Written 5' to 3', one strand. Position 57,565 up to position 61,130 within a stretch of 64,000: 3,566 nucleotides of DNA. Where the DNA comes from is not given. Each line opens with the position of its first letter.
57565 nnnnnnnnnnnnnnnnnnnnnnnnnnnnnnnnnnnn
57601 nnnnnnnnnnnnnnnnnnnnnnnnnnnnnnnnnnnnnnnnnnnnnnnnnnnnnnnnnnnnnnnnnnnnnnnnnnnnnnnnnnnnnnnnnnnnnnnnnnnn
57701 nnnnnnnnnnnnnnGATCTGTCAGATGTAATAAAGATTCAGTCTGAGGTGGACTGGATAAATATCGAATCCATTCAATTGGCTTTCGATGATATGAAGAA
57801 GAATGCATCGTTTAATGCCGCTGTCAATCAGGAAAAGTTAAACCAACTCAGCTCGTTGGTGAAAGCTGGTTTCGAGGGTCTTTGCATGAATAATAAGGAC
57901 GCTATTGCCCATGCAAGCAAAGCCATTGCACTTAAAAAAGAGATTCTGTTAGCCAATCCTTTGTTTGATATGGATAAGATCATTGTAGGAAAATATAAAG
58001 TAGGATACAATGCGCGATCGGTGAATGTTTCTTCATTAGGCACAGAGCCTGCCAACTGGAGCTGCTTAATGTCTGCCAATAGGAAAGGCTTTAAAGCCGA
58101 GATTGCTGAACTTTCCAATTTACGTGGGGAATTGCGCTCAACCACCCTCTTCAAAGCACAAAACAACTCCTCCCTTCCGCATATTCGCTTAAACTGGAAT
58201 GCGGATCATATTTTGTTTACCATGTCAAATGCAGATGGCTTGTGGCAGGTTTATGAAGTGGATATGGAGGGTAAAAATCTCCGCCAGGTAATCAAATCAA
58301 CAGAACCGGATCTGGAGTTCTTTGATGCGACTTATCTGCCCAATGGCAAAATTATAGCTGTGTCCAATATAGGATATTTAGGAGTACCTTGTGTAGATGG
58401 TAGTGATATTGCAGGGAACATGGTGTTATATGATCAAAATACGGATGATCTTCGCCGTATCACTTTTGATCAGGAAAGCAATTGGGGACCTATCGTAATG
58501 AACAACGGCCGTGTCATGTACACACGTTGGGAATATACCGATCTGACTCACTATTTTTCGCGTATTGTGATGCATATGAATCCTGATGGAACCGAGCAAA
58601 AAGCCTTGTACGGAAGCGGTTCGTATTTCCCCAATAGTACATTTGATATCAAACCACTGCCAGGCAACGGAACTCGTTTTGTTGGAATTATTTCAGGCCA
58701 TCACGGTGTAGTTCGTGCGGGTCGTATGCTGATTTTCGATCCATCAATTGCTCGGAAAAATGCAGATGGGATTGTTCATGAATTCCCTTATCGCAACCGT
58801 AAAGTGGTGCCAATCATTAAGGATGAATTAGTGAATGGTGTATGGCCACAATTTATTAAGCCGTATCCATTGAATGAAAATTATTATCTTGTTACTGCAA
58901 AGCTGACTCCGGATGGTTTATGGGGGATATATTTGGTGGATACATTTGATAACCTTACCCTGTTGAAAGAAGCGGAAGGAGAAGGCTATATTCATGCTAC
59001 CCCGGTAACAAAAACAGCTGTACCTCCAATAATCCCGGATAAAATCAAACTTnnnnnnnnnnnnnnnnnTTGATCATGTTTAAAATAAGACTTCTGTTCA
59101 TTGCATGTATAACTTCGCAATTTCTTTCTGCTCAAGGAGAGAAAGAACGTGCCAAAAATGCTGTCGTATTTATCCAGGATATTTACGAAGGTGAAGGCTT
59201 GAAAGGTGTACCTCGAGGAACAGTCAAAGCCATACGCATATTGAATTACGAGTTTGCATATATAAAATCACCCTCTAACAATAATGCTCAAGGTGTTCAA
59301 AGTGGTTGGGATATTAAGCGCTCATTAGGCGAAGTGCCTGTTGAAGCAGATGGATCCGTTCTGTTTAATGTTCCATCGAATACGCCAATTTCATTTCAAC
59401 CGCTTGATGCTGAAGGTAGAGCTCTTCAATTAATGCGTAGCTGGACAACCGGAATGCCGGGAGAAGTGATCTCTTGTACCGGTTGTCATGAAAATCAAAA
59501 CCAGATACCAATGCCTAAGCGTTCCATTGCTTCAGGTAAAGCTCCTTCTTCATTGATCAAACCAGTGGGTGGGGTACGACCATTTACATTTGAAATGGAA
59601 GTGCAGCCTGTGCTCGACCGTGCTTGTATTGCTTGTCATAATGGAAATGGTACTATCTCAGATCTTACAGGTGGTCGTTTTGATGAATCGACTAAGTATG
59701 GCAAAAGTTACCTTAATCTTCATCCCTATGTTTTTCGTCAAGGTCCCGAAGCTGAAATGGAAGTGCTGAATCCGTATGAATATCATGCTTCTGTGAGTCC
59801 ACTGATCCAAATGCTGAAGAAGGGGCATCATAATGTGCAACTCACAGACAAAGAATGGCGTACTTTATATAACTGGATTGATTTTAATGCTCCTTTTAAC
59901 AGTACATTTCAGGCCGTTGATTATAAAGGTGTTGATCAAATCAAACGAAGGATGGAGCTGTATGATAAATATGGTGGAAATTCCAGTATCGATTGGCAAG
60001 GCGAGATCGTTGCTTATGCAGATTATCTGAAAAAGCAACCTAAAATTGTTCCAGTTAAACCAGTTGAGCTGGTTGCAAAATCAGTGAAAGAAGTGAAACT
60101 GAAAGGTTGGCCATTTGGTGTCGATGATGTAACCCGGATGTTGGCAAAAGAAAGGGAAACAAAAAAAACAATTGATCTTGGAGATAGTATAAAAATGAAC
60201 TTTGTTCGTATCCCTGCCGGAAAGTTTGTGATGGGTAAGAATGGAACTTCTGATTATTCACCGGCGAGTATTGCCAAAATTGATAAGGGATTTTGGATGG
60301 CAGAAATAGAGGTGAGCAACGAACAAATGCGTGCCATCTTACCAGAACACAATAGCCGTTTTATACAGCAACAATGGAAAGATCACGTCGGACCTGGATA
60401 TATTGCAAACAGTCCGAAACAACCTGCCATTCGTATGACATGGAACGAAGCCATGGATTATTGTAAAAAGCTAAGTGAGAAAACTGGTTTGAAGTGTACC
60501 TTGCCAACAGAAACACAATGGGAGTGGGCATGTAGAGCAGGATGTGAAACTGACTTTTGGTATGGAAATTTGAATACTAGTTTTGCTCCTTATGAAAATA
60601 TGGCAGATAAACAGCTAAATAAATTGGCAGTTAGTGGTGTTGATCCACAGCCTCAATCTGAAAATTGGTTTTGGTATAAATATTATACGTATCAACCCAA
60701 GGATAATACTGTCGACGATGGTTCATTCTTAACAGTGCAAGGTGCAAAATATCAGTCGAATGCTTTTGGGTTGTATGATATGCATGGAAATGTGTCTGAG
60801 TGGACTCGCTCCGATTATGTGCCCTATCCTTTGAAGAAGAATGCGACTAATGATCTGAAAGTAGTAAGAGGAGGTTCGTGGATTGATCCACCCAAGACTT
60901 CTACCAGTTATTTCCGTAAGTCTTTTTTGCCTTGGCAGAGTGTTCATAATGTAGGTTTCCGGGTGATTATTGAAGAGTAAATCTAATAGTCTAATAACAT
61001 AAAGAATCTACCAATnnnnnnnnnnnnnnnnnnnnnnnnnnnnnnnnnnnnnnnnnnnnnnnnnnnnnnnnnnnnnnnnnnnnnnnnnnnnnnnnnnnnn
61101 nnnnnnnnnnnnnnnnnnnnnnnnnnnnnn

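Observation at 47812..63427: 15.6-kb co-directional, IclR-headed cluster mixing cytoplasmic kinase/thiolase enzymes with exported haem, propeller, FGE-like and GH116-like proteins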

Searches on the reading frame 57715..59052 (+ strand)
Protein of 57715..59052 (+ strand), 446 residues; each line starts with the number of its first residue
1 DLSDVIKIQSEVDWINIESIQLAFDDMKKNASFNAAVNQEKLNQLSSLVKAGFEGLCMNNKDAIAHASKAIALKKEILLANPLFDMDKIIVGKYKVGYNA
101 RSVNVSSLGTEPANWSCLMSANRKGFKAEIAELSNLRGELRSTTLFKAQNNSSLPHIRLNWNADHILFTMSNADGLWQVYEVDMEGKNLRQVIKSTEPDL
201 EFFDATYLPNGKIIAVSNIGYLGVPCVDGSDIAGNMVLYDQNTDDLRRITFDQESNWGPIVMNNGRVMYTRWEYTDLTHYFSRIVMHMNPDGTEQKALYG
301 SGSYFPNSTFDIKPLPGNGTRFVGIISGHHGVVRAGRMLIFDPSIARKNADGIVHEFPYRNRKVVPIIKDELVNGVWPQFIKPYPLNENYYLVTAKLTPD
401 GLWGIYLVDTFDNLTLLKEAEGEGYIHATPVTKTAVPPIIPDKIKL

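Call 55: search_solved_structures(query=A3, max_evalue=10, show_alignments=3)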
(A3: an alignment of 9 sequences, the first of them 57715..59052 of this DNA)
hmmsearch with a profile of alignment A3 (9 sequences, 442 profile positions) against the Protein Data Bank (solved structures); distinct sequences matched with E-value up to 10: 6.
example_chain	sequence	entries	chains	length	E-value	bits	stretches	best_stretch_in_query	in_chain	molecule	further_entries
7awz_A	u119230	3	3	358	0.00083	21.5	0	278-296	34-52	Scone-E | SconeE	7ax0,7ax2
7awy_A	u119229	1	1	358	0.002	20.3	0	278-296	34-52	Scone-R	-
7mx5_A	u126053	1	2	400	0.0083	18.3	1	29-261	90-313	Tol-Pal system protein TolB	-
5znh_A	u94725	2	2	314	0.05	15.7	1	319-374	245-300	Catechol 2,3-dioxygenase, extradiol protein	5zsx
3hxj_A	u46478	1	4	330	0.5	12.4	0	278-296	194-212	Pyrrolo-quinoline quinone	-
6jbp_B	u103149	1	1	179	0.53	12.3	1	167-258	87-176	Kunitz-type trypsin inhibitor-like 2 protein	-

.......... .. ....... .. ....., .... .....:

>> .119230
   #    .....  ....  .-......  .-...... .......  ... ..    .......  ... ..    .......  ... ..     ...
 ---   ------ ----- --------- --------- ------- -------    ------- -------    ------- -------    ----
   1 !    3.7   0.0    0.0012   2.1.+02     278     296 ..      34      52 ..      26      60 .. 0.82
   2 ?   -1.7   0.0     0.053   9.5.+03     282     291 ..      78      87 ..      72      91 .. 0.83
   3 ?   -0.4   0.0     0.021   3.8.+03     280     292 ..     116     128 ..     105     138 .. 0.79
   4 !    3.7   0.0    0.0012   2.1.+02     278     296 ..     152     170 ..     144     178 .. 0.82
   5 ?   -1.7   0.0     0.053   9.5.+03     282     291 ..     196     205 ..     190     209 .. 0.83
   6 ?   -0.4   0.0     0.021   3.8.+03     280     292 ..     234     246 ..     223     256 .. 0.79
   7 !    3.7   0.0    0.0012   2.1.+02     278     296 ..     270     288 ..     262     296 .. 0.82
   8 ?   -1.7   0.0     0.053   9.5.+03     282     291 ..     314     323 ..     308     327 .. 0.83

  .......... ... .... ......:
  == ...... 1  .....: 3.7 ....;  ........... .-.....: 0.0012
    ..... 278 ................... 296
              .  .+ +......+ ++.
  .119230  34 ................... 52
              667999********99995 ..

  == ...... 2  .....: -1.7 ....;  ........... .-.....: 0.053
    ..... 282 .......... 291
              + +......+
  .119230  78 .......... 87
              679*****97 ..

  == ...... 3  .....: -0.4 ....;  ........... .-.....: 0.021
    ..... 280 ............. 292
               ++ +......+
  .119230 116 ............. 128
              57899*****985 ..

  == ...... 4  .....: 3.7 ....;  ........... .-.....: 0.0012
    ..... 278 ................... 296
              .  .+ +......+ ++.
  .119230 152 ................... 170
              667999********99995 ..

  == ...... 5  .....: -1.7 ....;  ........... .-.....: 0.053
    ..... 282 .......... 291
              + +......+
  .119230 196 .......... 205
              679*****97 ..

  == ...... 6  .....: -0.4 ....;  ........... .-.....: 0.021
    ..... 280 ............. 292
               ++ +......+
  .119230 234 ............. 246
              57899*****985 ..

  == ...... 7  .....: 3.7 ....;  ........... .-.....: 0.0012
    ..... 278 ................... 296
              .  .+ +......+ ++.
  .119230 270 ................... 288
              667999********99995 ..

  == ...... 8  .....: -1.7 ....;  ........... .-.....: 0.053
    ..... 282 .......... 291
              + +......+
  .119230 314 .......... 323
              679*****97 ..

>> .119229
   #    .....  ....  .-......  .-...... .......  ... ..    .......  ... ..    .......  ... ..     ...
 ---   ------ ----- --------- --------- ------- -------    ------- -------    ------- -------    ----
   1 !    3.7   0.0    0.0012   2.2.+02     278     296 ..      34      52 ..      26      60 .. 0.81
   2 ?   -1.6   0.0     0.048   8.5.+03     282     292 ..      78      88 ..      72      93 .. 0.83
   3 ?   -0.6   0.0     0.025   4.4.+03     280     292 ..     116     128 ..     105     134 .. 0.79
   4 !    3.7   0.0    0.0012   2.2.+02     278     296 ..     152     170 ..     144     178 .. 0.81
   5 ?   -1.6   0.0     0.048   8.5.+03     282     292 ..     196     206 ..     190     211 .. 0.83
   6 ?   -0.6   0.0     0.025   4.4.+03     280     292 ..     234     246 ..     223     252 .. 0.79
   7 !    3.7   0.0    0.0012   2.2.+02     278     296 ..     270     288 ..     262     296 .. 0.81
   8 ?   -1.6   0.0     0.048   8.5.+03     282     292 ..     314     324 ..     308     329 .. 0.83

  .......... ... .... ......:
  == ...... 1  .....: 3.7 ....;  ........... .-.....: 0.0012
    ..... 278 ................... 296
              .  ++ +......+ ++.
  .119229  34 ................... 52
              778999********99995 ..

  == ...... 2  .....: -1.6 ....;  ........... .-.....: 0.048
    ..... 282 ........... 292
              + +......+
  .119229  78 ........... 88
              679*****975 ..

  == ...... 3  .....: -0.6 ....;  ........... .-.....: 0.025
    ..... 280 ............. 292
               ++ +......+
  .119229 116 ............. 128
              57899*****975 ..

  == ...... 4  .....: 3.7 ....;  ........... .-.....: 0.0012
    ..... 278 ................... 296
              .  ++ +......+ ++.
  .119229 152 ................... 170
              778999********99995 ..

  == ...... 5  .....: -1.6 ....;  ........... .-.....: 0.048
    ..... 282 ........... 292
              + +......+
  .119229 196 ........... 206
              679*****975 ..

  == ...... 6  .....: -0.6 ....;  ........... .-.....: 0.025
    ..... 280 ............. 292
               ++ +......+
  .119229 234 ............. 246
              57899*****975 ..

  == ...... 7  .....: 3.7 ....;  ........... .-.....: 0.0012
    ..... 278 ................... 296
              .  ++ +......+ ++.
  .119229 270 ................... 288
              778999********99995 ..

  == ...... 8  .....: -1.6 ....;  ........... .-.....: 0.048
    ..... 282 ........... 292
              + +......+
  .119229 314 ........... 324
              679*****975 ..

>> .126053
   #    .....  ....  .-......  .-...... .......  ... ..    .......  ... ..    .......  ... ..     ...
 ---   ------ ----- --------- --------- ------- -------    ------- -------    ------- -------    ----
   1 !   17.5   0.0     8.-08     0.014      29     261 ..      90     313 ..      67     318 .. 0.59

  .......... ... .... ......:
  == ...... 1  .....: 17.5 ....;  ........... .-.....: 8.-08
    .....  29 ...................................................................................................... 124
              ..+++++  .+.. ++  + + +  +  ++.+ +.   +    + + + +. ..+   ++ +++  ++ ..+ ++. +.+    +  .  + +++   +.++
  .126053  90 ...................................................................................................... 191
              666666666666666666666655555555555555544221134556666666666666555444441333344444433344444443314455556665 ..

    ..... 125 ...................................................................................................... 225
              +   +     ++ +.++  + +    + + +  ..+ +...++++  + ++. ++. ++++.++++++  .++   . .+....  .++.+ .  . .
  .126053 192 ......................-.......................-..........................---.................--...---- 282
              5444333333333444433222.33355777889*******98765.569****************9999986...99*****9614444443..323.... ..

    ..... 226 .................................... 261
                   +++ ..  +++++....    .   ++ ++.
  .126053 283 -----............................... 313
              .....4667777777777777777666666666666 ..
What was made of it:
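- Tried and rejected: This gave only weak TolB and designed-propeller hits (call 55).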

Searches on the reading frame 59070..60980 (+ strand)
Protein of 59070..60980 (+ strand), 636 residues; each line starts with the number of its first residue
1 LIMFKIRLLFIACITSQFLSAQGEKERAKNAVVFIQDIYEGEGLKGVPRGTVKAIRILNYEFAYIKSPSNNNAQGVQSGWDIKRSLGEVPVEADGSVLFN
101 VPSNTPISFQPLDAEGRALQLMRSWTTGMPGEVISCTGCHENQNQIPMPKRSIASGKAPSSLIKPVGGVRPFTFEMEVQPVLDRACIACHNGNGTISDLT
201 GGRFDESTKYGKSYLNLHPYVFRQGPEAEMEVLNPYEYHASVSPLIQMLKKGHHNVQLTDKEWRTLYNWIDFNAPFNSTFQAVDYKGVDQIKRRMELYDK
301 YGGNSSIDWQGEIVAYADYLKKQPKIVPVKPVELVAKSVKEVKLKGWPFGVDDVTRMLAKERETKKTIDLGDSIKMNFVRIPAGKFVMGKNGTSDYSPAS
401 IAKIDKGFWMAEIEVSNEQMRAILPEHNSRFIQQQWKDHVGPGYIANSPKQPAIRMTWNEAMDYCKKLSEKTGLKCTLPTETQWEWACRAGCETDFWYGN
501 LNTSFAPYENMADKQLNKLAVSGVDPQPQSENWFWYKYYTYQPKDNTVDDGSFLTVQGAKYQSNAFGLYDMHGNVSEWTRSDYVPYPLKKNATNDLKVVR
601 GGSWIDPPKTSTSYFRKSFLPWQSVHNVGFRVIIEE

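Call 5: search_protein_families(library=pfam, proteins=[window:59070-60980:+], max_evalue=0.01)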
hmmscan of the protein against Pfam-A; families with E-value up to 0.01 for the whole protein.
window:59070-60980:+ (636 aa): 2 families
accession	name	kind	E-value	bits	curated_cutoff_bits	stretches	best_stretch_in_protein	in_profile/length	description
PF03781.23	FGE-sulfatase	-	6.4e-38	131.3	23.3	1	378-633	5-254/255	Sulfatase-modifying factor enzyme 1-like domain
PF18582.6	HZS_alpha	-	5.7e-35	120.2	26.6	1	50-141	1-98/98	Hydrazine synthase alpha subunit middle domain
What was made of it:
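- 59070..60980 (+): C-terminal half of the split HZS-alpha-like protein: its own signal peptide, the HZS_alpha middle domain, two CXXCH haem motifs (residues 136 and 186) and an FGE-fold domain without the catalytic cysteines. HZS_alpha 5.7e-35 and FGE-sulfatase 6.4e-38 (call 5).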

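Call 25: search_solved_structures(query=window:59070-60980:+, max_evalue=0.01, show_alignments=2)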
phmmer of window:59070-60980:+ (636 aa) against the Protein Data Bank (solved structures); distinct sequences matched with E-value up to 0.01: 22.
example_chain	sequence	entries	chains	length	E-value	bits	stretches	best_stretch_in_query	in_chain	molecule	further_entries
5hha_A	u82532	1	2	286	1.1e-12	50.4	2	548-633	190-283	PvdO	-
1y4j_A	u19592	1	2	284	4.3e-11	45.1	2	543-615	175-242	Sulfatase modifying factor 2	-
7spq_A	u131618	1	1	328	3.5e-09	38.8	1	410-500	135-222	Serine/threonine kinase ToxD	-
2afy_X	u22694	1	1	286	3.4e-08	35.6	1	435-500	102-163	Sulfatase modifying factor 1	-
2aft_X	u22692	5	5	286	5.2e-08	35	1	435-500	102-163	Sulfatase modifying factor 1 | Sulfatase-modifying factor 1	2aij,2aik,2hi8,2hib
2aii_X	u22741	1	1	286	7.9e-08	34.3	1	435-500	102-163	Sulfatase modifying factor 1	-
1y1e_X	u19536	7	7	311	9e-08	34.2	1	435-500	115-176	C-alpha-formyglycine-generating enzyme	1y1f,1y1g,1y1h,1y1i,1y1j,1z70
31dc_A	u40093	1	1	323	1e-07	34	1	435-500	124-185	Formylglycine-generating enzyme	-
5ssy_A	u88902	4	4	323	1.1e-07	33.9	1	435-500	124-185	Formylglycine-generating enzyme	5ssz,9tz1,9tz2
5ssx_A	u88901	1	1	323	2.3e-07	32.8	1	435-583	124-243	Formylglycine-generating enzyme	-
2y3c_A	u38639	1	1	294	2.4e-07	32.8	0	557-632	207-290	TREPONEMA DENTICOLA VARIABLE PROTEIN 1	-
8aru_A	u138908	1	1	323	4.2e-07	31.9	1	435-583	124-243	Formylglycine-generating enzyme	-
9p6h_B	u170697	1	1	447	6e-07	31.4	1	548-592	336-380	Lipoprotein, putative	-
9myj_B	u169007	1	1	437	6.1e-07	31.4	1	548-592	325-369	Lipoprotein, putative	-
9ots_A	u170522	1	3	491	6.1e-07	31.4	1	548-592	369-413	Por secretion system protein porK/gldK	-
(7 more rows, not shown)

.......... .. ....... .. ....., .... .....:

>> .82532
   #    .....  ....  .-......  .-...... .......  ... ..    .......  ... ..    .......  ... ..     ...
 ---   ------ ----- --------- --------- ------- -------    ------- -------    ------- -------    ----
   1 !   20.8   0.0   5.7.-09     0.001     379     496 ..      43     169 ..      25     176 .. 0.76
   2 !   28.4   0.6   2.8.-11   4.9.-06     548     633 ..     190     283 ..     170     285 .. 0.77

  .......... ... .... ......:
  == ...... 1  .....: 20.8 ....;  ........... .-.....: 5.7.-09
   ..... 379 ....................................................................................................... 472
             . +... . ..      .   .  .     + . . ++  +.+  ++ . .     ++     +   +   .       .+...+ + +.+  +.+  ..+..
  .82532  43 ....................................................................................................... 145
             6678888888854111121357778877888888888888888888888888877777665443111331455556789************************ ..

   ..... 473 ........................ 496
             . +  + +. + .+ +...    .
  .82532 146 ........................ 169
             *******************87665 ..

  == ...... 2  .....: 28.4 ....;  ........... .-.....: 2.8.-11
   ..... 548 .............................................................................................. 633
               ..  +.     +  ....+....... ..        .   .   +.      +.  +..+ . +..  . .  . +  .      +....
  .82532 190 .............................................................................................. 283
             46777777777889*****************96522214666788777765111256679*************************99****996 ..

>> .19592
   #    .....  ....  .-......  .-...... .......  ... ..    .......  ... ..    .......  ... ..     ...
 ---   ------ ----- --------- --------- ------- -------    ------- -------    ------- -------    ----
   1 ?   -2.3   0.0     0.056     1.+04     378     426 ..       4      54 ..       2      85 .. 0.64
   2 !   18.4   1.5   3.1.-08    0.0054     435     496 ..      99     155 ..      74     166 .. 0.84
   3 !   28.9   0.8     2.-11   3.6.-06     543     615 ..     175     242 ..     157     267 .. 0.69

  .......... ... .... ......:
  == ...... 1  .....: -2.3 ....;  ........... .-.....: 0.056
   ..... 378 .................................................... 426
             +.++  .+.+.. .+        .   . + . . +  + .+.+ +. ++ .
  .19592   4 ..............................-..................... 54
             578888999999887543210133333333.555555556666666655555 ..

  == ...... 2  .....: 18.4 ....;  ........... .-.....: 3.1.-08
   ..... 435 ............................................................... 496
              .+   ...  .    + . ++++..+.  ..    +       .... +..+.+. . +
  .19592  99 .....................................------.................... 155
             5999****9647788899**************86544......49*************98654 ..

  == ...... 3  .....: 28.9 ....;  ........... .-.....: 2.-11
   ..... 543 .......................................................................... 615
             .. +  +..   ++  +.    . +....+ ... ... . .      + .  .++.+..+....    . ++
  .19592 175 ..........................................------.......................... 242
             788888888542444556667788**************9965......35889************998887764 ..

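Call 37: search_protein_families(library=ncbifam, proteins=[window:59070-60980:+], max_evalue=0.001)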
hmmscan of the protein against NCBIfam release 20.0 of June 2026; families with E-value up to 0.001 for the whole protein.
window:59070-60980:+ (636 aa): 8 families
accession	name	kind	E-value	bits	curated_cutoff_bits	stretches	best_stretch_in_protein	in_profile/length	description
TIGR03525.2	GldK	equivalog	8.5e-22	78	350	1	544-634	299-405/408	T9SS ring complex lipoprotein PorK/GldK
NF051459.1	pyoverdine_PvdO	equivalog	2.7e-21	75.9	500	2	378-498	36-165/280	dihydropyoverdine dehydrogenase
NF041186.1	SenA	equivalog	7.3e-11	42.1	420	1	405-632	227-380/382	selenoneine synthase SenA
NF052339.1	hydrazine_alpha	equivalog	4.2e-09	34.9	800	1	80-142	524-586/804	hydrazine synthase subunit alpha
TIGR03440.2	egtB_TIGR03440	equivalog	2.6e-08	33.4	360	1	417-632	241-412/413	ergothioneine biosynthesis protein EgtB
TIGR03524.1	GldJ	equivalog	6.7e-08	31.6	458.2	1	475-604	263-384/559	gliding motility lipoprotein GldJ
TIGR03530.1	GldJ_short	equivalog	2.2e-05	23.6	382.9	1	477-606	211-338/396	gliding motility lipoprotein GldJ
TIGR04344.1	ovoA_Nterm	equivalog_domain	0.00033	19.7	400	0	563-633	366-444/444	5-histidylcysteine sulfoxide synthase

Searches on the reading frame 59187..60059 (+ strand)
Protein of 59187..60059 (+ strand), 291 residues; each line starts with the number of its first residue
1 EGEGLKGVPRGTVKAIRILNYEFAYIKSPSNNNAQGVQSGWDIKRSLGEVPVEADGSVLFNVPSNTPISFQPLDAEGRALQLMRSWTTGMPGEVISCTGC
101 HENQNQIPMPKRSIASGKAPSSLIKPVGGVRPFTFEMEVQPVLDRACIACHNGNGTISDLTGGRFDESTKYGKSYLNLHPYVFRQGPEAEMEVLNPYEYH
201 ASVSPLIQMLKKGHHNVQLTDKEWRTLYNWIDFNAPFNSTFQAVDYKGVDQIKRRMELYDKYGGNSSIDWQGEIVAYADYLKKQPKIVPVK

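Call 72: search_solved_structures(query=window:59187-60059:+, max_evalue=1, show_alignments=2)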
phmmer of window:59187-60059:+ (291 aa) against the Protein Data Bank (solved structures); distinct sequences matched with E-value up to 1: 1.
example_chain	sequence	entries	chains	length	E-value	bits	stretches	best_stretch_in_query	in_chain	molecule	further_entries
5c2v_A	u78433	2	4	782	5.1e-07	32.6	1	44-103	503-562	HYDRAZINE SYNTHASE ALPHA SUBUNIT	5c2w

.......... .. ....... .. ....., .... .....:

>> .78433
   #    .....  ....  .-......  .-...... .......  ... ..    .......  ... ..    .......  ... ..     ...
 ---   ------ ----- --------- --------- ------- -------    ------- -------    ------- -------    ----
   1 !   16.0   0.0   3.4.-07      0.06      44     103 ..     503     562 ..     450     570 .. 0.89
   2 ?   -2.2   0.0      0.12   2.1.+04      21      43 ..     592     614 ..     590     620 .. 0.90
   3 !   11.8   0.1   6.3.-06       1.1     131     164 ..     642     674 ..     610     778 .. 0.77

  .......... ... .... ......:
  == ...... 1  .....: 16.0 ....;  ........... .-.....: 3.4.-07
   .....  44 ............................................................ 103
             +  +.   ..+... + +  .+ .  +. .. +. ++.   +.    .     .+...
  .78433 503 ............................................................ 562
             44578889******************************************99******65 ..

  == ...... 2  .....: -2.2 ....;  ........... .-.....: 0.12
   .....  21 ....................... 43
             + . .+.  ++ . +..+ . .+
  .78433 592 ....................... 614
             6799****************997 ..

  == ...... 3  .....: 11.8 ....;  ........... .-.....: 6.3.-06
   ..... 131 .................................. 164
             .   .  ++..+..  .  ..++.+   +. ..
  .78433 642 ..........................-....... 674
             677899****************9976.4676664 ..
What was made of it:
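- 59070..60980 (+): CTGCH and CIACH align with CSGCH and CAMCH of 5C2V_A (call 72).
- On Hydrazine synthase: Both CXXCH motifs align (call 72).
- Closest known: Hydrazine synthase of anammox bacteria. Different: There is no tyrosine at the haem alpha-I ligand position (call 72).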
